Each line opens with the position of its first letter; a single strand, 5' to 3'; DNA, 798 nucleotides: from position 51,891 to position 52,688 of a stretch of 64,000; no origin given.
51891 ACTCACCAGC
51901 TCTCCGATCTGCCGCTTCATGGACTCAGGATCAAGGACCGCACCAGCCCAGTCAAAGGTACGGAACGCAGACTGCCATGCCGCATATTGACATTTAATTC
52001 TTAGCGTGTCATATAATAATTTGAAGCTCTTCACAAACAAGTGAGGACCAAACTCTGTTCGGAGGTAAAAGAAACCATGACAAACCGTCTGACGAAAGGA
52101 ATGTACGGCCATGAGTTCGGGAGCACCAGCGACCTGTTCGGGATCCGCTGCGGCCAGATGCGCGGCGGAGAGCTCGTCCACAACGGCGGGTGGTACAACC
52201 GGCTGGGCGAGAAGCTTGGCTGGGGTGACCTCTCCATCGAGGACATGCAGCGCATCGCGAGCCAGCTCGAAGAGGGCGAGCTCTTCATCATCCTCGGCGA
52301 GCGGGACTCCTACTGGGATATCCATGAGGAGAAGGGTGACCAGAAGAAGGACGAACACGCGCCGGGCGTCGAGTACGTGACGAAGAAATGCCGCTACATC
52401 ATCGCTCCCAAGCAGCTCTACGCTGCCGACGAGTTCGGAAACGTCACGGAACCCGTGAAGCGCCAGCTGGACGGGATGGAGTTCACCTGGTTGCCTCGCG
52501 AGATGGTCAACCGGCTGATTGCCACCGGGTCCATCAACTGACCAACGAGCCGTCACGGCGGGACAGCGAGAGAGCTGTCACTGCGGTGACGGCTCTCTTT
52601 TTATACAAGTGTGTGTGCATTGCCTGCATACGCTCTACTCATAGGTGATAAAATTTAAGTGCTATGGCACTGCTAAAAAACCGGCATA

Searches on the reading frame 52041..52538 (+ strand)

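Call 52: search_protein_families(library=pfam, proteins=[window:52041-52538:+], max_evalue=0.1)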
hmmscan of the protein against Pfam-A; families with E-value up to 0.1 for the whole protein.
window:52041-52538:+ (166 aa): 0 families

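Call 92: search_protein_families(library=padloc, proteins=[window:52041-52538:+], max_evalue=0.1)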
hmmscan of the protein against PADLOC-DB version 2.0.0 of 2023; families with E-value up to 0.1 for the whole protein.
window:52041-52538:+ (166 aa): 1 family
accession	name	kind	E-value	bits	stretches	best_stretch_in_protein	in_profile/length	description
PDLC03447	REase_II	-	0.011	12.8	1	61-133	362-429/490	Type II restriction enzyme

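Call 93: search_protein_families(library=phrogs, proteins=[window:52041-52538:+], max_evalue=0.1)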
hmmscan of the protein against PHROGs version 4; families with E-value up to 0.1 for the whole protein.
window:52041-52538:+ (166 aa): 0 families
